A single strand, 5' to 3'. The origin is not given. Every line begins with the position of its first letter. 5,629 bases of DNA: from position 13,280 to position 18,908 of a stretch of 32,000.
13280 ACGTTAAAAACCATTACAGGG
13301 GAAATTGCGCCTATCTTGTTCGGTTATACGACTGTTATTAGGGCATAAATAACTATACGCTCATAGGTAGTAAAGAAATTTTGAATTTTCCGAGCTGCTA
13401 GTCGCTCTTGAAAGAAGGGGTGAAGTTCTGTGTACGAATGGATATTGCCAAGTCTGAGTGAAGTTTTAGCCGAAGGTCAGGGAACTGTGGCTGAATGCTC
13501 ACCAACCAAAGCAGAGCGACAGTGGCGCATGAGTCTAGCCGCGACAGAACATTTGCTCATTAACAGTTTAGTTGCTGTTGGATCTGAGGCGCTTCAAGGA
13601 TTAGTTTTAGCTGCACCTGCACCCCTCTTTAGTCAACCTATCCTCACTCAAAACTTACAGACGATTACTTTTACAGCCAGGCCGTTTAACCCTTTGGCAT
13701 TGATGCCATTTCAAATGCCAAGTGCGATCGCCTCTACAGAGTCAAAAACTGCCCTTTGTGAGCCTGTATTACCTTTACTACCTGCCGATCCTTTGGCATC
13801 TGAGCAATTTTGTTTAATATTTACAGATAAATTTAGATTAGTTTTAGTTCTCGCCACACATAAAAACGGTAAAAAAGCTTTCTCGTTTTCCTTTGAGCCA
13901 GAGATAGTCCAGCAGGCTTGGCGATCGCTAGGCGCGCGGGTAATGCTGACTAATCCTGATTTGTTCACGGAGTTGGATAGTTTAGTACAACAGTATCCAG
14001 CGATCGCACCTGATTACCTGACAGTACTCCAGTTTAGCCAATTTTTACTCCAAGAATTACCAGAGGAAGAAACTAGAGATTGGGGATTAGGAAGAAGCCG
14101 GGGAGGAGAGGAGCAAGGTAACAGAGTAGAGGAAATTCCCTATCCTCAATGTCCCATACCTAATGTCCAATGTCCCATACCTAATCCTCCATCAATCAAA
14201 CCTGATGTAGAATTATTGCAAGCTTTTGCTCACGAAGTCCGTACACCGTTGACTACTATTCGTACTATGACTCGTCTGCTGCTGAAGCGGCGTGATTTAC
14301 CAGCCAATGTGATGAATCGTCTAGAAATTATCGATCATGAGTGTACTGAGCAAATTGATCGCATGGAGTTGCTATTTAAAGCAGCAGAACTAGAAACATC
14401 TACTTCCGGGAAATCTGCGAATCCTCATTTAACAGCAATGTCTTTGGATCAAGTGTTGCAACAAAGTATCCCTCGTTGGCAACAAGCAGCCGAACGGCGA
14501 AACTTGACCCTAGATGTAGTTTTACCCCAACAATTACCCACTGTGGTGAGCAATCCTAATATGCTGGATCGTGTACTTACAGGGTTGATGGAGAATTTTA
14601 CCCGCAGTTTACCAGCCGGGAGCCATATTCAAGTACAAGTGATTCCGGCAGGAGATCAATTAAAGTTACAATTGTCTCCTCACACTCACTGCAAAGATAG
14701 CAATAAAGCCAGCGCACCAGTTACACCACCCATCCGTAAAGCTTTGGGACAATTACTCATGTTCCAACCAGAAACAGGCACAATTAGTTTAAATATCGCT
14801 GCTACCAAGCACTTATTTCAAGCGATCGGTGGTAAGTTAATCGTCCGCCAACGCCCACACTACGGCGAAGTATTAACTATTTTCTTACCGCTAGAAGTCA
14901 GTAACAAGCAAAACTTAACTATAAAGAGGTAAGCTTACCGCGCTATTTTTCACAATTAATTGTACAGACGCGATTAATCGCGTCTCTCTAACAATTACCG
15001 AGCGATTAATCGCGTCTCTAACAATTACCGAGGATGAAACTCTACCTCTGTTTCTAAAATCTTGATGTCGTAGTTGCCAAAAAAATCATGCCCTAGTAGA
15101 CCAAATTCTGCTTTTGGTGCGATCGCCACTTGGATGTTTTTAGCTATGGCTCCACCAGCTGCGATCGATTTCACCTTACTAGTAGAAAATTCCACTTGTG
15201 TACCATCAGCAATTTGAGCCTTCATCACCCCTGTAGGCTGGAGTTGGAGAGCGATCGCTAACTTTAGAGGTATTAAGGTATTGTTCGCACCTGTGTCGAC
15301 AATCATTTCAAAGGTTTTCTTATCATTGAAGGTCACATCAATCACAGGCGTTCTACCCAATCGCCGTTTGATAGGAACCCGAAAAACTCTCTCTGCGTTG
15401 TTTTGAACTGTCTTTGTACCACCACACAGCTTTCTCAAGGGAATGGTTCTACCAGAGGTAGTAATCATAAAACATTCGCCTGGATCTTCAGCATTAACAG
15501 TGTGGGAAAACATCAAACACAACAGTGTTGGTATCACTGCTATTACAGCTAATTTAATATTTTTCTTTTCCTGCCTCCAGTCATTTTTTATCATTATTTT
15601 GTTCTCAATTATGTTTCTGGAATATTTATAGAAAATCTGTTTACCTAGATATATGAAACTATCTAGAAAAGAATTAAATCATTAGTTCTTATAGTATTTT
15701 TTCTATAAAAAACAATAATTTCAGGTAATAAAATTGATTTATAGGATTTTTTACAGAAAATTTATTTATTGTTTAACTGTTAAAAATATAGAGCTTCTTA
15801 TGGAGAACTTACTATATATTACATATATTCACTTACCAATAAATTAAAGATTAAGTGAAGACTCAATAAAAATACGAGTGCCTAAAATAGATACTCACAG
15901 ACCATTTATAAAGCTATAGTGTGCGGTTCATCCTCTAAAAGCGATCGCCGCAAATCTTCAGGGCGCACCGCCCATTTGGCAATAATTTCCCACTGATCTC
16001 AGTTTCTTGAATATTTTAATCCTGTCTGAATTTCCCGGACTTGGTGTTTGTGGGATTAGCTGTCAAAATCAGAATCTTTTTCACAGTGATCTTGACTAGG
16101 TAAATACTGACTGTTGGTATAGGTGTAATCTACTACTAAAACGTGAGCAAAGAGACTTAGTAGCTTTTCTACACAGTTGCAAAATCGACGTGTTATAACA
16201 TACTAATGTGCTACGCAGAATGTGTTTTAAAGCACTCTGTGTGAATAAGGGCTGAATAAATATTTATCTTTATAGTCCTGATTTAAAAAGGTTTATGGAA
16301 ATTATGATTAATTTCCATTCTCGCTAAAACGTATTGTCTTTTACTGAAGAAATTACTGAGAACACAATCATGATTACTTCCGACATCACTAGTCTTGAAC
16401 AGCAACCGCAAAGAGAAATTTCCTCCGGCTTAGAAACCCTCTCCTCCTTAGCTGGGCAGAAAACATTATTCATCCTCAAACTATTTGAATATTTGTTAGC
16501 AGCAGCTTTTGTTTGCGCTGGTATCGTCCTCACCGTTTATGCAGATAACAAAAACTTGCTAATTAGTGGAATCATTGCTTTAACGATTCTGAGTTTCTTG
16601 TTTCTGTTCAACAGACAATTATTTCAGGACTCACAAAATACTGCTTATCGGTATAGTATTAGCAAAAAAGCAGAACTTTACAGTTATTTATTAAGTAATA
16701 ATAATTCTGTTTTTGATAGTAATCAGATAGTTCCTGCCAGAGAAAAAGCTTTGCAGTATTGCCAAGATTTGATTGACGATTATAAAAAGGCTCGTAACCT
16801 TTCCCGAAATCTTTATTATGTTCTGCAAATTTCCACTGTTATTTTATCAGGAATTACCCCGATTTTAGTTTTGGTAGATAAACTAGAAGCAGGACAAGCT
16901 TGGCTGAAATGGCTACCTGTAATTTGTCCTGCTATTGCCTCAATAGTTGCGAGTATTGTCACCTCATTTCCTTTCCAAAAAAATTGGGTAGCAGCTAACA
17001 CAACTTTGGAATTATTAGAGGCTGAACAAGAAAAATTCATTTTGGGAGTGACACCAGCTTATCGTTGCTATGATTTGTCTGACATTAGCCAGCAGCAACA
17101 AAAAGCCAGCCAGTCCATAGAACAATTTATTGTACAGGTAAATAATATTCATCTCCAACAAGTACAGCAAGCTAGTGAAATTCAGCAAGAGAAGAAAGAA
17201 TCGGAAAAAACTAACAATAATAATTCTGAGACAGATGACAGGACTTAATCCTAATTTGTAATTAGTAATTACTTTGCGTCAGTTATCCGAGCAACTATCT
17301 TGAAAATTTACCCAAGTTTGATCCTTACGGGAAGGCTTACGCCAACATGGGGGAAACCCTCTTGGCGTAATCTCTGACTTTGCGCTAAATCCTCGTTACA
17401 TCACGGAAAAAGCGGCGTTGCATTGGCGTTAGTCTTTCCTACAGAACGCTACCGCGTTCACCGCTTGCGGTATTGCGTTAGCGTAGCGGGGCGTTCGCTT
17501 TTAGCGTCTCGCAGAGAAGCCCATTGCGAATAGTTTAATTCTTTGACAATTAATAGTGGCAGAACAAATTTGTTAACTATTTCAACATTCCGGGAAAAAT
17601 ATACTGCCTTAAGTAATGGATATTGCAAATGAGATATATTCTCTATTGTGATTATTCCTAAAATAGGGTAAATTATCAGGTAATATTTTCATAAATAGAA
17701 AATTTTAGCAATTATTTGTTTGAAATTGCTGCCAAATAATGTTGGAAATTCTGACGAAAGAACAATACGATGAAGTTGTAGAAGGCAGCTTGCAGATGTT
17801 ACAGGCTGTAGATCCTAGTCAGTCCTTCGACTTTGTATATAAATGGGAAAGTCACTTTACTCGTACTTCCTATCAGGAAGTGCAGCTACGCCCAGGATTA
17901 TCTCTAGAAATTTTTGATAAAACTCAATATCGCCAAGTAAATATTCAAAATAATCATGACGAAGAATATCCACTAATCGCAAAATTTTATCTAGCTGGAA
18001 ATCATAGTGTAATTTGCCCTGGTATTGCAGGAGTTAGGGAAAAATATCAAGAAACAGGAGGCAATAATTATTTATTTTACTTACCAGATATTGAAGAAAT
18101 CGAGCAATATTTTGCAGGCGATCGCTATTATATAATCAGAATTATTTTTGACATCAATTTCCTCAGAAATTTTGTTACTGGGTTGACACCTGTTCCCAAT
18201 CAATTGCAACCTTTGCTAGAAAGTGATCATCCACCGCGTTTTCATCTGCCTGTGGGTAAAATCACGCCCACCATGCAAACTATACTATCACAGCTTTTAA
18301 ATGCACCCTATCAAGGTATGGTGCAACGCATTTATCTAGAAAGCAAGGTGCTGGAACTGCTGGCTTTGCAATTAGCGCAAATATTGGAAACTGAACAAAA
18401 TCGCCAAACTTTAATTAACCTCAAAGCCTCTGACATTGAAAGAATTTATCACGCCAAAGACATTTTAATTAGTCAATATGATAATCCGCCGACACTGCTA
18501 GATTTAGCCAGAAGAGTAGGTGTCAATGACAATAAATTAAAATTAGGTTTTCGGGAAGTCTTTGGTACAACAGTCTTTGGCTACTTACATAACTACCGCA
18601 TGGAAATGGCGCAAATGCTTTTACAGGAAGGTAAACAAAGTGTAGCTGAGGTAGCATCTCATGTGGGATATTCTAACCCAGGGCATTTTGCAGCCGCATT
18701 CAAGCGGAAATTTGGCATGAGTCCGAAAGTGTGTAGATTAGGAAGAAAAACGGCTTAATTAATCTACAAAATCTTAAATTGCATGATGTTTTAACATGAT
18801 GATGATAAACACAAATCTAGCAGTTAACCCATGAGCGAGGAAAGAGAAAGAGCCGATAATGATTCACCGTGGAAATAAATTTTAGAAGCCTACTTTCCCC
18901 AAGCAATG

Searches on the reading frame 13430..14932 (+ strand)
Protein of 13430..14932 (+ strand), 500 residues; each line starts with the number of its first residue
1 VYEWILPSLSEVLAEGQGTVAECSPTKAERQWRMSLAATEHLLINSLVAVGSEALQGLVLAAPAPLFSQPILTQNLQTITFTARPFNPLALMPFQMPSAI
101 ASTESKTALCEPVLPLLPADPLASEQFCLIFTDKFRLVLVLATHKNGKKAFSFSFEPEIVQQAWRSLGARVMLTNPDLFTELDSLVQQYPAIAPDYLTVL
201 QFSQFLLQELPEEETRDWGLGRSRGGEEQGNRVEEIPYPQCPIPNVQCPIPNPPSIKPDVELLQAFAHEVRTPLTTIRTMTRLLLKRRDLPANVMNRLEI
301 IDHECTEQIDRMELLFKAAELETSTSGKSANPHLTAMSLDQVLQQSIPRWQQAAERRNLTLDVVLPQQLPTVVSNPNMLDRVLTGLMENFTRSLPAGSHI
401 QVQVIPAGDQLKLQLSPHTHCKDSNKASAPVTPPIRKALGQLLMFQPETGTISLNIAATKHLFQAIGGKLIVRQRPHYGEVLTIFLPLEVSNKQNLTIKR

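Call 34: search_protein_families(library=pfam, proteins=[window:13430-14932:+], max_evalue=0.001)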
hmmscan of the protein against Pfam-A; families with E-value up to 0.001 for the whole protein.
window:13430-14932:+ (500 aa): 1 family
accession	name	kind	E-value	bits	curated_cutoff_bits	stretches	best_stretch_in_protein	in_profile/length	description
PF00512.31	HisKA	-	2.8e-07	30.9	26.9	1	261-305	4-47/66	His Kinase A (phospho-acceptor) domain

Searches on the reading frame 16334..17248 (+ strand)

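Call 34: search_protein_families(library=pfam, proteins=[window:16334-17248:+], max_evalue=0.001)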
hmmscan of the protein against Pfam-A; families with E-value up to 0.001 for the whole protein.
window:16334-17248:+ (304 aa): 1 family
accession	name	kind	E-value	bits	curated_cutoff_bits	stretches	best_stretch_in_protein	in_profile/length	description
PF14015.11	DUF4231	-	9e-13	49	24.7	1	150-241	6-94/103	Protein of unknown function (DUF4231)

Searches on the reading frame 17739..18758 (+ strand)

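Call 34: search_protein_families(library=pfam, proteins=[window:17739-18758:+], max_evalue=0.001)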
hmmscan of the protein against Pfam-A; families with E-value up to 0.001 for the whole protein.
window:17739-18758:+ (339 aa): 2 families
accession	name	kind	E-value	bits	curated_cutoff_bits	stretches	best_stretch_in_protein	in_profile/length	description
PF12833.13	HTH_18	-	3.6e-21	75.7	33.6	1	256-333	1-78/80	Helix-turn-helix domain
PF00165.29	HTH_AraC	-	3.4e-09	37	26.6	1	299-330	8-38/42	Bacterial regulatory helix-turn-helix proteins, AraC family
